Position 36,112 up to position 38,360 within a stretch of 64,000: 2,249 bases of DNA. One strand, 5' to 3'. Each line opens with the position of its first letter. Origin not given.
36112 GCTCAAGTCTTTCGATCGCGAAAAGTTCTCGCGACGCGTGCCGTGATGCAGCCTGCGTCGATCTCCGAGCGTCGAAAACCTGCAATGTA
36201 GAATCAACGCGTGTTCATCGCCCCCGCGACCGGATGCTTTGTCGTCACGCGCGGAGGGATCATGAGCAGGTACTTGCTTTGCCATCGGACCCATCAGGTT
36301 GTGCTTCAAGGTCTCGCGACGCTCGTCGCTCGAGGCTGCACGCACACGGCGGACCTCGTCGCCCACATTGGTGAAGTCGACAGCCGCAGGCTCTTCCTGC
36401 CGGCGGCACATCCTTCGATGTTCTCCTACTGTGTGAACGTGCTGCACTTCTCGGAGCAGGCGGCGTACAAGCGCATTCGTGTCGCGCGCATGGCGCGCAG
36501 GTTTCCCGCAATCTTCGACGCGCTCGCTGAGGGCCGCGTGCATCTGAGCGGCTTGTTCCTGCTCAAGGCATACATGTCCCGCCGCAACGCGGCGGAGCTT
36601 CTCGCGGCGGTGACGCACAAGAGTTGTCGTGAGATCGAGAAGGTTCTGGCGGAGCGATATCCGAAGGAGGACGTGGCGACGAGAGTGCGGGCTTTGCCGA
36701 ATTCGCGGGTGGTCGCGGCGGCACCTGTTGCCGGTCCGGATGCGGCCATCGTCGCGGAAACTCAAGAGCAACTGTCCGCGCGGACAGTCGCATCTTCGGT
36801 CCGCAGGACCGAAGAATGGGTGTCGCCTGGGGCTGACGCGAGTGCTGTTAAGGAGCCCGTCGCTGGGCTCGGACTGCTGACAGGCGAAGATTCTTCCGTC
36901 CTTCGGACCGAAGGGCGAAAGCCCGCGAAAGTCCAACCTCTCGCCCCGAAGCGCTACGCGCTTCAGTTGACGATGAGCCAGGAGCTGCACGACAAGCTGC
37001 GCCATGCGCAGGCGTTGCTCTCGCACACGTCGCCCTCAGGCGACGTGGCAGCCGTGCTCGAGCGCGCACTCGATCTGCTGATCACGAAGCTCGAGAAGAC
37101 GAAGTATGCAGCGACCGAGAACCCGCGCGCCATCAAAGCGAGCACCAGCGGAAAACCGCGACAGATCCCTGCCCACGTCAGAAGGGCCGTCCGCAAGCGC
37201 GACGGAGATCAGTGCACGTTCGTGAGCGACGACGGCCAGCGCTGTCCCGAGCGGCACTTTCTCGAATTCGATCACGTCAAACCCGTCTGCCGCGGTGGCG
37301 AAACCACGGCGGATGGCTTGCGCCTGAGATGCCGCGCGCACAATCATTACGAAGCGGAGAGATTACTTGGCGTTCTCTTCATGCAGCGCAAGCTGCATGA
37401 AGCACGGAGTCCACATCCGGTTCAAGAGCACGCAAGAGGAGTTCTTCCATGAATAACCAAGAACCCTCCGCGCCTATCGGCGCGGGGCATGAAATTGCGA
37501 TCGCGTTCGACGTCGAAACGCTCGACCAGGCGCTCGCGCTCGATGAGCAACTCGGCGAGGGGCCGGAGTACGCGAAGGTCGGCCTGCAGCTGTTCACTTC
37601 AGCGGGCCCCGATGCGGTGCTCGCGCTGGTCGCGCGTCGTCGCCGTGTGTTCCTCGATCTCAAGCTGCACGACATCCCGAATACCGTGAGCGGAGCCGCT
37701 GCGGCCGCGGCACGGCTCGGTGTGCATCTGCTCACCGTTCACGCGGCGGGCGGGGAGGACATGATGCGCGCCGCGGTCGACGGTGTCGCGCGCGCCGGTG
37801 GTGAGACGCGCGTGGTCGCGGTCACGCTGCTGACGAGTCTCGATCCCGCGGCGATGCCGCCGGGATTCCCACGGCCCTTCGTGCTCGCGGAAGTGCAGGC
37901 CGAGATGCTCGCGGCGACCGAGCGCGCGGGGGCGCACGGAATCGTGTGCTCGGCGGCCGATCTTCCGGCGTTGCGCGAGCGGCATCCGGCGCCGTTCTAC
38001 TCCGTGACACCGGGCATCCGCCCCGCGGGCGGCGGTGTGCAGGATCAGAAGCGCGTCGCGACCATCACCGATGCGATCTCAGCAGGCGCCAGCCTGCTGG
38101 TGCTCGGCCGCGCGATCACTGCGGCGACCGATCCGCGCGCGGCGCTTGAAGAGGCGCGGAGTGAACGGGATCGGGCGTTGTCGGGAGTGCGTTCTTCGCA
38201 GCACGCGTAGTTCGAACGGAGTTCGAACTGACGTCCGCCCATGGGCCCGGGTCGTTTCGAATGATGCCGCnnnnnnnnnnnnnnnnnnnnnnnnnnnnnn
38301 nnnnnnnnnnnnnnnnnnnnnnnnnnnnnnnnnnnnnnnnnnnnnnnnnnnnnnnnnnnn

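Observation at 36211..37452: Compositionally foreign HNH-endonuclease gene wedged between pyrD and pyrF, with its stop fused to the pyrF start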

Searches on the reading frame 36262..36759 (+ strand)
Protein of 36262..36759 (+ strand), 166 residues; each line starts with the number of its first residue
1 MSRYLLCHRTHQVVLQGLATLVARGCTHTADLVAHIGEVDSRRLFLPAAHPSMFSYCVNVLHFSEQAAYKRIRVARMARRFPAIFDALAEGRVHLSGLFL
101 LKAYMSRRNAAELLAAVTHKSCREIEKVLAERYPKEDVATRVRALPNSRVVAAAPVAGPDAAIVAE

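Call 9: search_protein_families(library=pfam, proteins=[window:36262-36759:+], max_evalue=10)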
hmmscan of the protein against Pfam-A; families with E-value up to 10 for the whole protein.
window:36262-36759:+ (166 aa): 0 families

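Call 80: search_solved_structures(query=A4, max_evalue=10, show_alignments=1)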
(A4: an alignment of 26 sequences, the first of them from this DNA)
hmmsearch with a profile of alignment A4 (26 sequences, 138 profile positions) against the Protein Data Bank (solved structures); distinct sequences matched with E-value up to 10: 4.
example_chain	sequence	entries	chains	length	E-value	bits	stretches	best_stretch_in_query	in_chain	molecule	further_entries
8e12_A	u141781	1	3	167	0.86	13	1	60-125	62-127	BGL14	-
4ffc_A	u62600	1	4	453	0.88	12.9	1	73-118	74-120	4-aminobutyrate aminotransferase (GabT)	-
4g68_B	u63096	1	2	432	1.4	12.3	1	63-114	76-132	ABC transporter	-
4g68_A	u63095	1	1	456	1.6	12.1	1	63-114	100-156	ABC transporter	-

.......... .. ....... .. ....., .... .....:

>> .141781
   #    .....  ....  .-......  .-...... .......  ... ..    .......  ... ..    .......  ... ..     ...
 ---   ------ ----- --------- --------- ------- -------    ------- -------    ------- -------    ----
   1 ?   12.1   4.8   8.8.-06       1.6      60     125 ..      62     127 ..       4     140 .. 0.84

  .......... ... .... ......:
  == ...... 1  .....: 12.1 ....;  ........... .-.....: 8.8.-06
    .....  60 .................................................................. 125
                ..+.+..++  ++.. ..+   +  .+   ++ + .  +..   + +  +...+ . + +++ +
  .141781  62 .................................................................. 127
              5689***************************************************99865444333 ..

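Call 83: search_protein_representatives(alignment_id=A4)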
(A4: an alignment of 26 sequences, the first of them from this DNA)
Query: 26 sequences, 138 profile positions. Proteins with E-value up to 0.001 (for the whole library): 15698; up to 1e-10: 10336; up to 1e-30: 2834. The best 150 are listed.
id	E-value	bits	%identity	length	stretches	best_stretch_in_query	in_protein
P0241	3.8e-65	234.4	-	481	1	1-138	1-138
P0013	1.1e-64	233.0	-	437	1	1-138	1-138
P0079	2.5e-64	231.8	-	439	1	2-138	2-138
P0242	3.7e-64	231.2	-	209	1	2-137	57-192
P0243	6.3e-64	230.5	-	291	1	1-138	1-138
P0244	1.0e-63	229.8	-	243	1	1-136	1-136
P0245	6.8e-63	227.1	-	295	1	1-138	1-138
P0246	1.3e-62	226.3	-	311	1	1-138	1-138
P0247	1.7e-62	225.9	-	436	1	1-137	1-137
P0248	1.4e-61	222.9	-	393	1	1-138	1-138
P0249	1.5e-61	222.8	-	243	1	1-138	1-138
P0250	2.5e-61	222.1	-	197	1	3-138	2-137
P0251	4.0e-61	221.4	-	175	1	2-137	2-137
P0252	5.1e-61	221.1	-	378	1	1-138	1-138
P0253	1.3e-60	219.8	-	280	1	1-138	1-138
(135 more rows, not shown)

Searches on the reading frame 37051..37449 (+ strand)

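Call 9: search_protein_families(library=pfam, proteins=[window:37051-37449:+], max_evalue=10)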
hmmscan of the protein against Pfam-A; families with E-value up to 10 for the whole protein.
window:37051-37449:+ (133 aa): 4 families
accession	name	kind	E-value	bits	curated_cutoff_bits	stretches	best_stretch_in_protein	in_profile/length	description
PF05937.16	EB1_binding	-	0.0073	17.3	25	1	25-69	121-165/174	EB-1 Binding Domain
PF01844.29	HNH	-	0.012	16.1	21.4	1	66-95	9-38/47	HNH endonuclease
PF24429.1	CSLinker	-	0.03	14.3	27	1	110-130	12-30/38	CSLinker motif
PF14279.12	HNH_5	-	0.1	13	27.5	1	69-99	12-41/56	HNH endonuclease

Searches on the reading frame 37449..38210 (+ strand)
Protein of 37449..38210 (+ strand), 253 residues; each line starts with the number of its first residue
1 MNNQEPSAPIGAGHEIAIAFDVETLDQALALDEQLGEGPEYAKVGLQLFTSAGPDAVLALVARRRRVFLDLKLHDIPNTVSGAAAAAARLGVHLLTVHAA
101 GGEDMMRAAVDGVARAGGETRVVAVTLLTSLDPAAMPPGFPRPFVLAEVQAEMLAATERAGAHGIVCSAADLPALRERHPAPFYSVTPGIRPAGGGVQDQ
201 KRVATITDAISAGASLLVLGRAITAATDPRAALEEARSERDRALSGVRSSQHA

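Call 4: search_protein_families(library=pfam, proteins=[window:37449-38210:+], max_evalue=0.01)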
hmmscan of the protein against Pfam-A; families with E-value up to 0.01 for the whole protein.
window:37449-38210:+ (253 aa): 1 family
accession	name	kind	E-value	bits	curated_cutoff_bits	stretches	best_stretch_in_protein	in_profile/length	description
PF00215.30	OMPdecase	-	2.8e-45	155.4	27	1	16-235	3-220/221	Orotidine 5'-phosphate decarboxylase / HUMPS family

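Call 5: search_protein_families(library=ncbifam, proteins=[window:37449-38210:+], max_evalue=0.01)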
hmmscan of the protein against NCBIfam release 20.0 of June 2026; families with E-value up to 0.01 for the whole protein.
window:37449-38210:+ (253 aa): 9 families
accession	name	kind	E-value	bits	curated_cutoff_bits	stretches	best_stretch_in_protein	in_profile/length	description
NF001273.0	PRK00230.1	equivalog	5.8e-66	222.2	193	1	15-239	6-228/233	orotidine-5'-phosphate decarboxylase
TIGR01740.1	pyrF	equivalog_domain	4.2e-44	150.8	92.3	1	17-235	2-214/216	orotidine-5'-phosphate decarboxylase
NF010386.0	PRK13813.1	equivalog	2.2e-42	145.1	208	1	14-237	5-210/216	orotidine 5'-phosphate decarboxylase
TIGR03128.2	RuMP_HxlA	equivalog_domain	0.00018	21.2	200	0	17-118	2-102/205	3-hexulose-6-phosphate synthase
NF041755.1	RuMP_HxlAB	equivalog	0.0002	20.4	500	0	16-121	6-110/391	bifunctional 3-hexulose-6-phosphate synthase/6-phospho-3-hexuloisomerase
NF005442.0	PRK07028.1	equivalog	0.00026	19.7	593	1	16-118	6-108/430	bifunctional hexulose-6-phosphate synthase/ribonuclease regulator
NF009833.0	PRK13307.1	equivalog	0.002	17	274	1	202-235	341-374/392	bifunctional 5,6,7,8-tetrahydromethanopterin hydro-lyase/3-hexulose-6-phosphate synthase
NF009832.1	PRK13306.1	subfamily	0.0024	17.4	250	0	16-120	5-108/215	3-dehydro-L-gulonate-6-phosphate decarboxylase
TIGR02127.1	pyrF_sub2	equivalog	0.0065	15.7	110.6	0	66-236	88-260/261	orotidine-5'-phosphate decarboxylase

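Call 59: find_homologous_proteins(query=window:37449-38207:+, max_evalue=1e-40)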
Query window:37449-38207:+ (253 aa): 2330 proteins with E <= 1e-40 among 8000 candidates; the best 120 are listed.
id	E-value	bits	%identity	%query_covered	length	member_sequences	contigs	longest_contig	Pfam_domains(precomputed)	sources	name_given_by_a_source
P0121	3.2e-153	526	100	100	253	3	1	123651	PF00215.31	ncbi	-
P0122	1.9e-120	419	87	94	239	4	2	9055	PF00215.31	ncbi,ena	-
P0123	1.0e-114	400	84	91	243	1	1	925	PF00215.31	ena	-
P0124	6.2e-113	394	85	88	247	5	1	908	PF00215.31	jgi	jgi:orotidine-5'-phosphate decarboxylase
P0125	3.8e-103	362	80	83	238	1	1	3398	PF00215.31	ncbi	-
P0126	4.7e-103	362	77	92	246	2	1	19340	PF00215.31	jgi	jgi:orotidine-5'-phosphate decarboxylase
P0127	1.4e-101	357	76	91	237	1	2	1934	PF00215.31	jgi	jgi:orotidine-5'-phosphate decarboxylase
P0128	5.2e-100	352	75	90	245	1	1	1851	PF00215.31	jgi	-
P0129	7.2e-99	348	72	95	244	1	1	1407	PF00215.31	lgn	-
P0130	6.3e-98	345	77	87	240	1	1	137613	PF00215.31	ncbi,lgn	-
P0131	1.9e-97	344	71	92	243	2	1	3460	PF00215.31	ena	-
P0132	1.0e-96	341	73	92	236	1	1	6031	PF00215.31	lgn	-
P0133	8.6e-96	338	75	85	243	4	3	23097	PF00215.31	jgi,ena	-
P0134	8.7e-96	338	73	85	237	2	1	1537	PF00215.31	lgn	-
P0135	1.4e-95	338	77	85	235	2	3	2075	PF00215.31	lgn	-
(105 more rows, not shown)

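Call 60: find_encoding_contigs(protein=P0122, flank=6000, max_places=3)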
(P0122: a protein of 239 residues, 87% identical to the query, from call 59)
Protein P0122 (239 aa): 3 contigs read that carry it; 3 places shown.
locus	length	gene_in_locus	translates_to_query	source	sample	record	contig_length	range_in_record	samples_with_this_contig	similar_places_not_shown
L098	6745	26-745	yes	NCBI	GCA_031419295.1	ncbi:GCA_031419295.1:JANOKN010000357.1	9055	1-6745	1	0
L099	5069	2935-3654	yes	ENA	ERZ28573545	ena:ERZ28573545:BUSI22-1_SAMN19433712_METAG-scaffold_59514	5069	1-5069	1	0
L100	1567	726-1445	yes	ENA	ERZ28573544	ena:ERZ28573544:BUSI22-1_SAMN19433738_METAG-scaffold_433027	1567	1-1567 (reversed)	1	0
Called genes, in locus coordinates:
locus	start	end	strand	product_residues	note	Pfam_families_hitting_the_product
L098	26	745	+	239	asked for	PF00215:OMPdecase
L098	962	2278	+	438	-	-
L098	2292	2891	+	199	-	-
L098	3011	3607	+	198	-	PF07638:Sigma70_ECF (faint), PF04542:Sigma70_r2, PF08281:Sigma70_r4_2, PF04545:Sigma70_r4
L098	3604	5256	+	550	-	PF13620:CarboxypepD_reg, PF13715:CarbopepD_reg_2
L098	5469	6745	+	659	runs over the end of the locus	PF03169:OPT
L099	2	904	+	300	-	?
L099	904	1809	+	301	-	PF00175:NAD_binding_1 (faint), PF10418:DHODB_Fe-S_bind (faint)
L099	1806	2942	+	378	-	PF01180:DHO_dh, PF03060:NMO (weak)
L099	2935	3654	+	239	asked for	PF00215:OMPdecase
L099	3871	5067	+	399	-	?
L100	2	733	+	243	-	?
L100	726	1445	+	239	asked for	PF00215:OMPdecase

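Call 61: find_encoding_contigs(protein=P0126, flank=6000, max_places=2)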
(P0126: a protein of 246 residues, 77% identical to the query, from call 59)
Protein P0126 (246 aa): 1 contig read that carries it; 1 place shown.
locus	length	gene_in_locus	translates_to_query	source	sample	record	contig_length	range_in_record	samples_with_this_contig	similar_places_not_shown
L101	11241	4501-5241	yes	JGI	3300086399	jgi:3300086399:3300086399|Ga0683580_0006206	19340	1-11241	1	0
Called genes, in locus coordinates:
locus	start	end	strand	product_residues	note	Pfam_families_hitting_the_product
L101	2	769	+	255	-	?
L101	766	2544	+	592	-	PF13525:YfiO (faint), PF13174:TPR_6 (faint), PF13428:TPR_14 (faint), PF07719:TPR_2 (faint), PF13432:TPR_16 (weak)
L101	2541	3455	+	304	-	PF00175:NAD_binding_1 (weak), PF10418:DHODB_Fe-S_bind (faint)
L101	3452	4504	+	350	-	PF01180:DHO_dh, PF03060:NMO (weak)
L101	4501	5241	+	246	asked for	PF00215:OMPdecase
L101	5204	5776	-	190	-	PF06736:TMEM175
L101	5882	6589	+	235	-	PF04542:Sigma70_r2, PF08281:Sigma70_r4_2, PF04545:Sigma70_r4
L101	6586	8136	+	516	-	PF13490:zf-HC2 (weak), PF13620:CarboxypepD_reg, PF13715:CarbopepD_reg_2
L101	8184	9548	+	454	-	PF00202:Aminotran_3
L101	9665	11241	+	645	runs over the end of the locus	PF03169:OPT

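Call 62: find_encoding_contigs(protein=P0130, flank=6000, max_places=2)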
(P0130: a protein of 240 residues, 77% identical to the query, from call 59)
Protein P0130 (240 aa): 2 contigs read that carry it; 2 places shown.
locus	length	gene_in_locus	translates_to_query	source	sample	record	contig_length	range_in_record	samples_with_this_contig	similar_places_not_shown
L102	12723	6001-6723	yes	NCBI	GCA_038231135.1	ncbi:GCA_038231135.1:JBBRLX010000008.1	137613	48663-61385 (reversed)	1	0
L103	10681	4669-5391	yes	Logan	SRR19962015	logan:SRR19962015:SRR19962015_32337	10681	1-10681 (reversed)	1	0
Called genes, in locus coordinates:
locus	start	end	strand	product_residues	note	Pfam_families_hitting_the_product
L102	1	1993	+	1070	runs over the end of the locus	PF25596:CPSase_L_D1, PF02786:CPSase_L_D2, PF02787:CPSase_L_D3, PF25596:CPSase_L_D1, PF02222:ATP-grasp, PF02786:CPSase_L_D2, PF07478:Dala_Dala_lig_C, PF02142:MGS, +2 more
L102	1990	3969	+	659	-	PF00515:TPR_1 (faint), PF07719:TPR_2 (faint), PF13428:TPR_14 (faint), PF13174:TPR_6 (faint), PF13525:YfiO, PF13432:TPR_16 (weak)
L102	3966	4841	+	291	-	PF10418:DHODB_Fe-S_bind (faint)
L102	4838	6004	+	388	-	PF01180:DHO_dh, PF03060:NMO (weak)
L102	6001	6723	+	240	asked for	PF00215:OMPdecase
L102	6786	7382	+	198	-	PF04542:Sigma70_r2, PF08281:Sigma70_r4_2, PF04545:Sigma70_r4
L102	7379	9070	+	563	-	PF13620:CarboxypepD_reg, PF13715:CarbopepD_reg_2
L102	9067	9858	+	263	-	PF03747:ADP_ribosyl_GH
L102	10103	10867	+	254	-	-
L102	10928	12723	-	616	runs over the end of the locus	PF00149:Metallophos (weak), PF05345:He_PIG, PF17963:Big_9 (weak), PF13860:FlgD_ig (weak)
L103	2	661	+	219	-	?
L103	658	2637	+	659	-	PF00515:TPR_1 (faint), PF07719:TPR_2 (faint), PF13428:TPR_14 (faint), PF13174:TPR_6 (faint), PF13525:YfiO, PF13432:TPR_16 (weak)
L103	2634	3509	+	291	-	PF10418:DHODB_Fe-S_bind (faint)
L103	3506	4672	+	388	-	PF01180:DHO_dh, PF03060:NMO (weak)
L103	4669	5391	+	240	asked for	PF00215:OMPdecase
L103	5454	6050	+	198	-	PF04542:Sigma70_r2, PF08281:Sigma70_r4_2, PF04545:Sigma70_r4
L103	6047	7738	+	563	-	PF13620:CarboxypepD_reg, PF13715:CarbopepD_reg_2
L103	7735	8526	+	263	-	PF03747:ADP_ribosyl_GH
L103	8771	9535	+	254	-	-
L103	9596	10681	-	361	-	?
